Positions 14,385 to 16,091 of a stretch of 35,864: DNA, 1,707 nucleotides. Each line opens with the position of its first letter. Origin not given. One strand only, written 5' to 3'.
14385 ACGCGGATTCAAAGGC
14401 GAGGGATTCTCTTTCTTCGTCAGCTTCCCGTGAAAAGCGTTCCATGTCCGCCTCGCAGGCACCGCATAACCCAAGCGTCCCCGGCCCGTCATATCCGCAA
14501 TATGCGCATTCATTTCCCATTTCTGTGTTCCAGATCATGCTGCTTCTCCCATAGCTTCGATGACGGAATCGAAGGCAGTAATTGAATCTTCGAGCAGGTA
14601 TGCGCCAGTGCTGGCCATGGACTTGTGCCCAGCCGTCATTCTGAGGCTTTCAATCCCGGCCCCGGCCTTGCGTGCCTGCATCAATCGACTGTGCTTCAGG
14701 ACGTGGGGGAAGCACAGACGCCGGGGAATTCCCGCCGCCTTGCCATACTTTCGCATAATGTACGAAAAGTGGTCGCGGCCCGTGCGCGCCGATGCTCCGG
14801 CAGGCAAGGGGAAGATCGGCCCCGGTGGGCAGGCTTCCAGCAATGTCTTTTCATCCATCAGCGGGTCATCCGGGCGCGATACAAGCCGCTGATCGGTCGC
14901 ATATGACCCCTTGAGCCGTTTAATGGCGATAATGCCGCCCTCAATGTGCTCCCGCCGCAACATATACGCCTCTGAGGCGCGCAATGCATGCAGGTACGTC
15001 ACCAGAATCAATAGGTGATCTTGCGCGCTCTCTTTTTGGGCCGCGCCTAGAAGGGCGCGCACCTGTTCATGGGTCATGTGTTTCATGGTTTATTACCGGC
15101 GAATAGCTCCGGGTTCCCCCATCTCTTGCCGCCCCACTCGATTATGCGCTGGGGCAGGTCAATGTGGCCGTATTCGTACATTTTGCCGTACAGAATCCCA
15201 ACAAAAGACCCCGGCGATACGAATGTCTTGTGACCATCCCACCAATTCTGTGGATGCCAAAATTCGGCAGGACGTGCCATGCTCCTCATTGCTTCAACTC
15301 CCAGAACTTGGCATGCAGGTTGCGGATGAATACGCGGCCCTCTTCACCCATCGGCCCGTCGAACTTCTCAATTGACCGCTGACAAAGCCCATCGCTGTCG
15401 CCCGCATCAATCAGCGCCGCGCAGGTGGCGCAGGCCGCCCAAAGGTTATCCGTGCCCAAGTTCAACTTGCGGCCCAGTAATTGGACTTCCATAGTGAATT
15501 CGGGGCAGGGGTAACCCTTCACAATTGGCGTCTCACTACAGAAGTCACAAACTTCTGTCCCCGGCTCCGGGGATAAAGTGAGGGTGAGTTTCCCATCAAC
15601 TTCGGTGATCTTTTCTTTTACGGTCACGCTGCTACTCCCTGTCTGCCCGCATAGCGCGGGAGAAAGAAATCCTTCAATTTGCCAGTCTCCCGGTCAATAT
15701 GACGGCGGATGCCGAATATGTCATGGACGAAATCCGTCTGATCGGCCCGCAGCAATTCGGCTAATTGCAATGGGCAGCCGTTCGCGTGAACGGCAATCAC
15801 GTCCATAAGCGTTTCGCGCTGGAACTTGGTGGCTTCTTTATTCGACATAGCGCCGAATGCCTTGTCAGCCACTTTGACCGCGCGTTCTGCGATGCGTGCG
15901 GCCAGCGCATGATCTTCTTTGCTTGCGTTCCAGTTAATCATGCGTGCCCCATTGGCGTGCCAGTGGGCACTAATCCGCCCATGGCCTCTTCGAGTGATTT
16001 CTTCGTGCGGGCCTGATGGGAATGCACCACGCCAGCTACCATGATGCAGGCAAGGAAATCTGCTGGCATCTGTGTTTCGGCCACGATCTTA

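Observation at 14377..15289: Short arm-less tyrosine recombinase with Lys in place of the box-II Arg, translationally coupled to an unannotated 53-aa zinc-ribbon gene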

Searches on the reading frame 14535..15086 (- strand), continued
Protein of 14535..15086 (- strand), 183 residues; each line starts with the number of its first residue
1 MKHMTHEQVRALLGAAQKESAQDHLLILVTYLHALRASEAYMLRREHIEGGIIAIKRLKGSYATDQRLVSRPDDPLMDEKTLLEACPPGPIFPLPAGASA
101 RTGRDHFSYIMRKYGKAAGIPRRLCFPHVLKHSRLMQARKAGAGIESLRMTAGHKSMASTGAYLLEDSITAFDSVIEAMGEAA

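Call 39: fold_search(model_id=the predicted structure, library=pdb)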
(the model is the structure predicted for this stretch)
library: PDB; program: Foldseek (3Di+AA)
matches with E <= 10: 121; with E <= 0.001: 42
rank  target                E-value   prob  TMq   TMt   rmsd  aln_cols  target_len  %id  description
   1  5jk0_C                5.6e-07  1.00  0.67  0.37   4.6       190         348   18  Crystal structure of XerH site-specific recombinase bound to difH substrate: pre-cleavage complex (released 2016-12-28)
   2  5jjv_A                6.9e-07  1.00  0.67  0.37   5.0       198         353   19  Crystal structure of XerH site-specific recombinase bound to palindromic difH substrate: post-cleavage complex (released 2016-12-28)
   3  5hxy_A                1.0e-06  1.00  0.70  0.48   4.4       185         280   18  Crystal structure of XerA recombinase (released 2017-02-01)
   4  5hxy_D                1.1e-06  1.00  0.68  0.47   4.9       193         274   19  Crystal structure of XerA recombinase (released 2017-02-01)
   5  5jk0_B                1.4e-06  1.00  0.73  0.41   4.0       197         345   18  Crystal structure of XerH site-specific recombinase bound to difH substrate: pre-cleavage complex (released 2016-12-28)
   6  5jk0_A                1.7e-06  1.00  0.71  0.40   4.3       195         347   19  Crystal structure of XerH site-specific recombinase bound to difH substrate: pre-cleavage complex (released 2016-12-28)
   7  5jjv_B                2.4e-06  1.00  0.68  0.37   4.7       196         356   17  Crystal structure of XerH site-specific recombinase bound to palindromic difH substrate: post-cleavage complex (released 2016-12-28)
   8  5hxy_B                3.2e-06  1.00  0.70  0.49   4.3       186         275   18  Crystal structure of XerA recombinase (released 2017-02-01)
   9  5jk0_D                3.2e-06  1.00  0.66  0.36   6.3       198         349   18  Crystal structure of XerH site-specific recombinase bound to difH substrate: pre-cleavage complex (released 2016-12-28)
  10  5hxy_C                3.4e-06  1.00  0.67  0.46   4.8       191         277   18  Crystal structure of XerA recombinase (released 2017-02-01)
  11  5hxy_F                8.2e-06  1.00  0.69  0.49   4.4       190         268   17  Crystal structure of XerA recombinase (released 2017-02-01)
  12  5c6k_A                1.2e-05  1.00  0.64  0.71   4.4       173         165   19  Bacteriophage P2 integrase catalytic domain (released 2015-10-21)
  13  1z1b_B                1.6e-05  1.00  0.67  0.37   3.6       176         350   16  Crystal structure of a lambda integrase dimer bound to a COC' core site (released 2005-06-28)
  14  6emy_A                1.8e-05  1.00  0.72  0.45   4.3       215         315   16  Structure of the Tn1549 transposon Integrase (aa 82-397, Y379F) in complex with transposon right end DNA (released 2018-04-04)
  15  1z1b_A                2.6e-05  1.00  0.67  0.38   3.9       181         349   16  Crystal structure of a lambda integrase dimer bound to a COC' core site (released 2005-06-28)
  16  4a8e                  2.8e-05  1.00  0.66  0.46   5.4       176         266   27  The structure of a dimeric Xer recombinase from archaea (released 2012-12-05)
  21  5dor_D                6.1e-05  1.00  0.60  0.69   3.5       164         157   19  P2 Integrase catalytic domain in space group P21 (released 2015-12-02)
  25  5dor_A                6.8e-05  1.00  0.62  0.69   5.0       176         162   19  P2 Integrase catalytic domain in space group P21 (released 2015-12-02)
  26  5dor_C                7.2e-05  1.00  0.61  0.69   4.9       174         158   20  P2 Integrase catalytic domain in space group P21 (released 2015-12-02)
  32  5c6k_B                8.9e-05  1.00  0.62  0.68   4.5       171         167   19  Bacteriophage P2 integrase catalytic domain (released 2015-10-21)
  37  5dor_B                2.5e-04  1.00  0.61  0.68   4.0       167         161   19  P2 Integrase catalytic domain in space group P21 (released 2015-12-02)
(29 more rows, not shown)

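Call 49: search_protein_representatives(alignment_id=A1)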
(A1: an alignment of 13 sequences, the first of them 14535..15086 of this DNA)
Query: 13 sequences, 178 profile positions. Proteins with E-value up to 0.001 (for the whole library): 95632; up to 1e-10: 15293; up to 1e-30: 313. The best 150 are listed.
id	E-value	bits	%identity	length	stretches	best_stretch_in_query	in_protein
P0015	1.0e-67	243.5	-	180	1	2-175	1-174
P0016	2.0e-67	242.5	-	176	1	2-175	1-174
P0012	6.4e-67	240.9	-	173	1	2-175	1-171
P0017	4.8e-66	238.0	-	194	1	3-175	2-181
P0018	9.2e-65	233.8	-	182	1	2-175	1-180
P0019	2.6e-64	232.4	-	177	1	2-172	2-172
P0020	4.2e-63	228.5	-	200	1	3-176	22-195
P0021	1.1e-62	227.1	-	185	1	3-176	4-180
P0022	1.5e-62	226.6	-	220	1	2-175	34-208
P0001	1.6e-62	226.6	-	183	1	2-177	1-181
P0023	1.9e-62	226.3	-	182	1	2-175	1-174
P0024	3.0e-61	222.4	-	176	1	2-175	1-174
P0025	4.6e-59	215.3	-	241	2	43-175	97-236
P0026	1.3e-58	213.9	-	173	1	2-176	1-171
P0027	1.6e-58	213.6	-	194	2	46-176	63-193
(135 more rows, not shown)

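Call 51: find_related_loci(query=A1, collection=genome_contigs, flank=10000)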
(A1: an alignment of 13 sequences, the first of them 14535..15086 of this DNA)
Query A1 (183 aa) in genome_contigs; peptide patterns used: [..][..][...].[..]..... (x = any residue, [..] = any of these).
18 stretches matched a pattern; 11 encode a relative of the query (tblastn E <= 1e-3); 11 distinct loci.
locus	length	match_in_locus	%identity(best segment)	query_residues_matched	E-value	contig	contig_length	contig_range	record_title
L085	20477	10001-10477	42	1-164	2e-34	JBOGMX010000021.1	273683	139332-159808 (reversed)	MAG: Candidatus Acidiferrales bacterium isolate TC-S_metabat2.bin.184 k127_1699659, whole genome shotgun sequence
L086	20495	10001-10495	41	1-164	2e-33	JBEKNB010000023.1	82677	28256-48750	MAG: Candidatus Acidiferrales bacterium isolate SPRUCE 407 SPRUCE_407_23, whole genome shotgun sequence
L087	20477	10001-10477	42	1-164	2e-30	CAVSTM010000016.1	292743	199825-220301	MAG: uncultured Acidobacteriaceae bacterium isolate MFD09222.bin.2.113 genome assembly, contig: contig_44790, whole geno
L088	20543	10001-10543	28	1-179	7e-19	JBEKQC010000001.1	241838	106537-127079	MAG: Terriglobales bacterium isolate SPRUCE 479 SPRUCE_479_1, whole genome shotgun sequence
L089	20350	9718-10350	29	4-179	4e-17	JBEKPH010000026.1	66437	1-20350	MAG: Terriglobales bacterium isolate SPRUCE 45 SPRUCE_45_26, whole genome shotgun sequence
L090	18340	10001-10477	42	1-164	2e-32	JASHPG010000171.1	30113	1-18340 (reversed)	MAG: Candidatus Acidiferrales bacterium isolate JOPF043 JOPF_N10C_contig_159146, whole genome shotgun sequence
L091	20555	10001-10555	29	1-179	1e-16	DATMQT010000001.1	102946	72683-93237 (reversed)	MAG TPA_asm: Candidatus Dormiibacterota bacterium isolate SMAG_U12936 k141_1415096, whole genome shotgun sequence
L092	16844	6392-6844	31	21-164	3e-16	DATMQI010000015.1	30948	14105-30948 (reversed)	MAG TPA_asm: Terriglobales bacterium isolate SMAG_U12924 k141_715159, whole genome shotgun sequence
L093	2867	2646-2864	47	1-73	2e-15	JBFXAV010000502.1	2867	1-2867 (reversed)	MAG: Candidatus Korobacteraceae bacterium isolate CA_2019_TPBS_30 NODE_122038_length_2867_cov_1.784672_TPBS, whole genom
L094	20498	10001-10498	26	2-163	3e-8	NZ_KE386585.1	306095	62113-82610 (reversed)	Budvicia aquatica DSM 5075 = ATCC 35567 strain DSM 5075 YWEDRAFT_scaffold_2.3, whole genome shotgun sequence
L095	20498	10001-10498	27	2-163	5e-8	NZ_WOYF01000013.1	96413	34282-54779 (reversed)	Budvicia diplopodorum strain D9 Scaffold13_1, whole genome shotgun sequence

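Call 57: fold_search(model_id=the predicted structure, library=viral)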
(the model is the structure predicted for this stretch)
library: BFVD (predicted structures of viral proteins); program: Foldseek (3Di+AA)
matches with E <= 10: 170; with E <= 0.001: 57
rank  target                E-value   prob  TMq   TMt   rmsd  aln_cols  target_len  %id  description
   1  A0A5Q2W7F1            1.2e-06  1.00  0.70  0.57   5.2       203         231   20  (no name in the UniProt tables at hand)
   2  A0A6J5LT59            3.1e-06  1.00  0.71  0.41   5.0       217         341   18  Integrase [uncultured Caudovirales phage]
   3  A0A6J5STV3            4.3e-06  1.00  0.71  0.35   5.5       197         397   19  Integrase [uncultured Caudovirales phage]
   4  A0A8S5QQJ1            6.2e-06  1.00  0.67  0.41   8.0       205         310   18  Integrase [Siphoviridae sp. ctgBD49]
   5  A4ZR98                7.6e-06  1.00  0.61  0.44   5.5       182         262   19  Integrase [Synechococcus phage Syn5]
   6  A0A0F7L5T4            1.2e-05  1.00  0.70  0.34   4.5       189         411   18  Integrase family protein [uncultured marine virus]
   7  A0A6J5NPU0            1.4e-05  1.00  0.68  0.45   3.7       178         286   20  Integrase [uncultured Caudovirales phage]
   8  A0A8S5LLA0            1.6e-05  1.00  0.73  0.50   3.7       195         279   19  Integrase [Siphoviridae sp. ctKcB20]
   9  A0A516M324            1.8e-05  1.00  0.66  0.46   4.8       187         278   17  (no name in the UniProt tables at hand)
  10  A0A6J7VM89            3.3e-05  1.00  0.73  0.42   4.0       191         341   17  DNA_BRE_C domain containing protein [uncultured Caudovirales phage]
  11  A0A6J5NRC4            3.3e-05  1.00  0.64  0.40   5.9       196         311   15  Integrase [uncultured Caudovirales phage]
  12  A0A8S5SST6            3.7e-05  1.00  0.70  0.38   4.8       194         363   14  Integrase [Siphoviridae sp. ctFgp7]
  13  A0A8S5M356            3.7e-05  1.00  0.59  0.31   5.2       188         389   20  Integrase [Siphoviridae sp. ctqpo8]
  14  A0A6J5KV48            3.9e-05  1.00  0.66  0.38   4.1       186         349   20  Integrase [uncultured Caudovirales phage]
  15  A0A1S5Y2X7            4.1e-05  1.00  0.67  0.36   4.5       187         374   20  Integrase catalytic domain-containing protein [uncultured archaeal virus]
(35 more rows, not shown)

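Call 69: search_protein_families(library=ncbifam, proteins=[L094:9986-10633:+, L094:9045-9656:+, L084:8001-8549:+, L004:5977-6537:+], max_evalue=0.0001)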
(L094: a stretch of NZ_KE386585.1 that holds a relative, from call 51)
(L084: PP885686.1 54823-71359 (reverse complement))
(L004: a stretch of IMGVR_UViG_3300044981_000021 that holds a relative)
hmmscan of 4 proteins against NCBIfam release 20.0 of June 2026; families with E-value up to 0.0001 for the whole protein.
L094:9986-10633:+ (215 aa): 11 families
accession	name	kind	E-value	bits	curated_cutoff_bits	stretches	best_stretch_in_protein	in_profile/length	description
NF007370.0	PRK09870.1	subfamily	1.4e-78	263.1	221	1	4-186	9-191/200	tyrosine-type DNA invertase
NF007371.0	PRK09871.1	subfamily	7.7e-75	250.8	222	1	2-192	1-192/198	tyrosine-type DNA invertase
TIGR02225.1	recomb_XerD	equivalog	2.1e-30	106.1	329.6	1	6-183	102-283/290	site-specific tyrosine recombinase XerD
NF040815.2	recomb_XerA_Arch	equivalog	2.3e-28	99.5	220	1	5-177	94-257/263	site-specific tyrosine recombinase/integron integrase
TIGR02224.1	recomb_XerC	equivalog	3e-28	99.1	335.15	1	7-182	106-285/295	tyrosine recombinase XerC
NF001399.0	PRK00283.1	subfamily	3.7e-28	98.6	279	1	6-184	112-293/300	tyrosine recombinase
NF002331.0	PRK01287.1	subfamily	4.1e-19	68.8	371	1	5-174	139-312/365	site-specific tyrosine recombinase XerC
NF003462.0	PRK05084.1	equivalog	3.4e-15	55.6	267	1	24-175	192-345/360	tyrosine recombinase XerS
TIGR02249.1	integrase_gron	subfamily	7.2e-11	42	265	1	114-173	240-299/315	integron integrase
NF011946.0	PRK15417.1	equivalog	4.6e-09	35.9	435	1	113-173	254-314/337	integron integrase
NF040693.1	recomb_GmtY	equivalog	2.7e-06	26.9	340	1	101-178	352-436/441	gamma-mobile-trio recombinase GmtY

L094:9045-9656:+ (203 aa): 11 families
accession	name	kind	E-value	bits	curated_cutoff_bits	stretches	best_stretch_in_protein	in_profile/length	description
NF007370.0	PRK09870.1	subfamily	7.3e-65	218.3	221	1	2-188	9-194/200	tyrosine-type DNA invertase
NF007371.0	PRK09871.1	subfamily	2.2e-57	193.8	222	1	2-184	3-185/198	tyrosine-type DNA invertase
NF040815.2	recomb_XerA_Arch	equivalog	1.1e-32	113.7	220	1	6-177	97-258/263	site-specific tyrosine recombinase/integron integrase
TIGR02224.1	recomb_XerC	equivalog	7.2e-32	110.9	335.15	1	15-184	116-288/295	tyrosine recombinase XerC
TIGR02225.1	recomb_XerD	equivalog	8e-32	110.7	329.6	1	20-184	119-285/290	site-specific tyrosine recombinase XerD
NF001399.0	PRK00283.1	subfamily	4.2e-29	101.7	279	1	19-184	128-294/300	tyrosine recombinase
NF003462.0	PRK05084.1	equivalog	5e-20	71.5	267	1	23-187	193-358/360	tyrosine recombinase XerS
NF002331.0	PRK01287.1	subfamily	1.9e-17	63.3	371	1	7-172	143-311/365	site-specific tyrosine recombinase XerC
TIGR02249.1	integrase_gron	subfamily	4.5e-14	52.5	265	1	114-171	241-298/315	integron integrase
NF040693.1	recomb_GmtY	equivalog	3.3e-08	33.2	340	1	81-176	335-435/441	gamma-mobile-trio recombinase GmtY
NF011946.0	PRK15417.1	equivalog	4.9e-08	32.5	435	1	120-171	262-313/337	integron integrase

L084:8001-8549:+ (182 aa): 10 families
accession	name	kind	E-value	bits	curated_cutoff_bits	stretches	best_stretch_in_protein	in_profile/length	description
TIGR02224.1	recomb_XerC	equivalog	3.8e-20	72.5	335.15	1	4-177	107-289/295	tyrosine recombinase XerC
NF040815.2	recomb_XerA_Arch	equivalog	3.6e-17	62.8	220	1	2-171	95-260/263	site-specific tyrosine recombinase/integron integrase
NF001399.0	PRK00283.1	subfamily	1.5e-15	57.2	279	1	2-173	112-291/300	tyrosine recombinase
TIGR02225.1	recomb_XerD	equivalog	2.4e-15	56.6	329.6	1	2-170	102-279/290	site-specific tyrosine recombinase XerD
TIGR02249.1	integrase_gron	subfamily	3.3e-09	36.5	265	1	101-170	237-305/315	integron integrase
NF007371.0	PRK09871.1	subfamily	7.5e-09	35.4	222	1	2-164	5-173/198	tyrosine-type DNA invertase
NF003462.0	PRK05084.1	equivalog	3.6e-08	32.5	267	1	93-174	275-353/360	tyrosine recombinase XerS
NF007370.0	PRK09870.1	subfamily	6.6e-08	32.4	221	1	2-164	11-178/200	tyrosine-type DNA invertase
NF002331.0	PRK01287.1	subfamily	8.7e-06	24.9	371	1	101-167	248-314/365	site-specific tyrosine recombinase XerC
NF011946.0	PRK15417.1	equivalog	4.7e-05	22.7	435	0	106-167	257-317/337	integron integrase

L004:5977-6537:+ (186 aa): 6 families
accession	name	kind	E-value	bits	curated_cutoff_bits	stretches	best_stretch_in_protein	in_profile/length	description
NF040815.2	recomb_XerA_Arch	equivalog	2.8e-10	40.2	220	1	104-177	193-261/263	site-specific tyrosine recombinase/integron integrase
TIGR02224.1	recomb_XerC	equivalog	8.7e-09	35.2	335.15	0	11-63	106-164/295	tyrosine recombinase XerC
NF001399.0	PRK00283.1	subfamily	2e-07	30.5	279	0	103-170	220-283/300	tyrosine recombinase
TIGR02225.1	recomb_XerD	equivalog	5.2e-07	29.3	329.6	0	103-173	212-277/290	site-specific tyrosine recombinase XerD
NF007370.0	PRK09870.1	subfamily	1.8e-06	27.7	221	0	10-77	11-82/200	tyrosine-type DNA invertase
NF007371.0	PRK09871.1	subfamily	1.8e-06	27.6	222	0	10-77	5-76/198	tyrosine-type DNA invertase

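Call 101: search_dna_similar(query=window:14535-15086:-, collection=plasmids, mode=protein, max_rows=12, max_evalue=0.000001)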
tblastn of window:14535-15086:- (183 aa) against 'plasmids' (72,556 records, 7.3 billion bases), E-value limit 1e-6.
Records with a match: 14; places in all: 15; records where one place covers at least 80% of the query: 14.
Best place of each record, by identity: <60% 14.
By first word of the organism name: Dinoroseobacter 6; Escherichia 3; Rhodococcus 2; Cupriavidus 1; Pantoea 1; Providencia 1.
By predicted mobility (MOB-suite, as given by PLSDB): conjugative 7; non-mobilizable 6; mobilizable 1.
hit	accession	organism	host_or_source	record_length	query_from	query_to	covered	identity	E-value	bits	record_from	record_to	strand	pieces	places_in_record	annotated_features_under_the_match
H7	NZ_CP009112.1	Rhodococcus opacus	soil sample, Enrichment culture with ...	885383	4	167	90%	29.9%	4e-8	59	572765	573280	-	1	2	tyrosine-type recombinase/integrase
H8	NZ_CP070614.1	Rhodococcus pseudokoreensis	cell culture,rhizosphere of apple ...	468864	4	167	90%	29.9%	4e-8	59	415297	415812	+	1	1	tyrosine-type recombinase/integrase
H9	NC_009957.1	Dinoroseobacter shibae DFL 12 = DSM 16493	-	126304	1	167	91%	28.7%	5e-7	56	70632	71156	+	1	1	tyrosine-type recombinase/integrase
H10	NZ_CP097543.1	Dinoroseobacter shibae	Prorocentrum lima,pure culture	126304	1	167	91%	28.7%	5e-7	56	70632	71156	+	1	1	tyrosine-type recombinase/integrase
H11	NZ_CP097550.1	Dinoroseobacter shibae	Alexandrium ostenfeldii,pure culture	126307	1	167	91%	28.7%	5e-7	56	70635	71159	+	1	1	tyrosine-type recombinase/integrase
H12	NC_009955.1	Dinoroseobacter shibae DFL 12 = DSM 16493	-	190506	1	167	91%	28.7%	6e-7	56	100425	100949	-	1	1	tyrosine-type recombinase/integrase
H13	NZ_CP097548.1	Dinoroseobacter shibae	Alexandrium ostenfeldii,pure culture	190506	1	167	91%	28.7%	6e-7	56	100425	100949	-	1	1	tyrosine-type recombinase/integrase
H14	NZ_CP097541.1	Dinoroseobacter shibae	Prorocentrum lima,pure culture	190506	1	167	91%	28.7%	6e-7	56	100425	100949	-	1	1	tyrosine-type recombinase/integrase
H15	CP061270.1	Escherichia coli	Sheep,cell culture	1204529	2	163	89%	28.7%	5e-8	59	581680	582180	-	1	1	fimX: tyrosine-type DNA invertase FimX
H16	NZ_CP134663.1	Escherichia coli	Larus michahellis,bacteria,cloaca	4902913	2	163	89%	28.7%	5e-8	59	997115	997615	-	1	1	none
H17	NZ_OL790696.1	Escherichia coli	-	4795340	2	163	89%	28.7%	3e-7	56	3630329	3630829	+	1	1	none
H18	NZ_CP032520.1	Cupriavidus oxalaticus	cell culture,activated sludge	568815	1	170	93%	27.1%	4e-7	56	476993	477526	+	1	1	site-specific integrase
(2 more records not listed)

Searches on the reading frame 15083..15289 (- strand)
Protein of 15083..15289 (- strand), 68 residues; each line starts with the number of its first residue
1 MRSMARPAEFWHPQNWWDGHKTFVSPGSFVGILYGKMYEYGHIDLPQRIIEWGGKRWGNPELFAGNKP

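Call 3: search_protein_families(library=pfam, proteins=[window:15083-15289:-], max_evalue=1)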
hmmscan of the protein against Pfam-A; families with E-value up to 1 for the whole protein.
window:15083-15289:- (68 aa): 0 families

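Call 4: search_protein_families(library=phrogs, proteins=[window:15083-15289:-], max_evalue=0.01)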
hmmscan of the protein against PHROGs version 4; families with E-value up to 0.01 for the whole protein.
window:15083-15289:- (68 aa): 0 families

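Call 16: search_protein_families(library=ncbifam, proteins=[window:15083-15289:-], max_evalue=0.1)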
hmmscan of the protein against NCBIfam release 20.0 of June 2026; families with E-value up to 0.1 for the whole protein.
window:15083-15289:- (68 aa): 0 families

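Call 60: find_homologous_proteins(query=window:15083-15289:-, max_evalue=0.01)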
Query window:15083-15289:- (68 aa): 1 proteins with E <= 0.01 among 1 candidates.
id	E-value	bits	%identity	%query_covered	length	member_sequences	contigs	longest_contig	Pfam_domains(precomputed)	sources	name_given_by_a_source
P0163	2.7e-43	163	100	100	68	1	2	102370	-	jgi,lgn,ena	-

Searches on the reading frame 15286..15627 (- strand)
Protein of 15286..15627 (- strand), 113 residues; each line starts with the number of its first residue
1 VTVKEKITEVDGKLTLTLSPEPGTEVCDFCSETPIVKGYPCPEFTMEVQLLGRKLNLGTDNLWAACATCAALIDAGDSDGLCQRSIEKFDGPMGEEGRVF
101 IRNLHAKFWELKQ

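Call 3: search_protein_families(library=pfam, proteins=[window:15286-15627:-], max_evalue=1)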
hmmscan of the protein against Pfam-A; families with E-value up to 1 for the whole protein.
window:15286-15627:- (113 aa): 1 family
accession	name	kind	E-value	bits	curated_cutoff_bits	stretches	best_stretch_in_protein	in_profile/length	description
PF03107.22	C1_2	-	0.063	14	26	1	14-43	7-38/48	C1 domain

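Call 4: search_protein_families(library=phrogs, proteins=[window:15286-15627:-], max_evalue=0.01)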
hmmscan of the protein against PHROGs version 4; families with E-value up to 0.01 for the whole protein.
window:15286-15627:- (113 aa): 0 families

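Call 16: search_protein_families(library=ncbifam, proteins=[window:15286-15627:-], max_evalue=0.1)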
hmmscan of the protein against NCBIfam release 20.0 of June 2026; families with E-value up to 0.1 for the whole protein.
window:15286-15627:- (113 aa): 0 families

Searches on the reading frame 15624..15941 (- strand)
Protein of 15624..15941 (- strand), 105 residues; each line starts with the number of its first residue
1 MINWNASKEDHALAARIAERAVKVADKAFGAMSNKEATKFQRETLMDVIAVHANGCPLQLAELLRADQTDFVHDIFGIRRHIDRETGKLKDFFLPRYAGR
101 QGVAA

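Call 3: search_protein_families(library=pfam, proteins=[window:15624-15941:-], max_evalue=1)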
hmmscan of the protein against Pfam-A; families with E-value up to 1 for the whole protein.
window:15624-15941:- (105 aa): 2 families
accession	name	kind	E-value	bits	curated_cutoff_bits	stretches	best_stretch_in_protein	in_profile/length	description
PF21779.2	DUF6874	-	4.1e-28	97.8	27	1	10-98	2-83/84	Family of unknown function (DUF6874)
PF07466.16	DUF1517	-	0.16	12.4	23.3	1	22-48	67-93/184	Protein of unknown function (DUF1517)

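Call 4: search_protein_families(library=phrogs, proteins=[window:15624-15941:-], max_evalue=0.01)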
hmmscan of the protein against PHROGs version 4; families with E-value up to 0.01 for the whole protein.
window:15624-15941:- (105 aa): 1 family
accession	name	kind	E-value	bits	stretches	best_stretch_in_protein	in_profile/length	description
phrog_12453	-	unknown function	2.2e-21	77.1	1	7-101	2-89/92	-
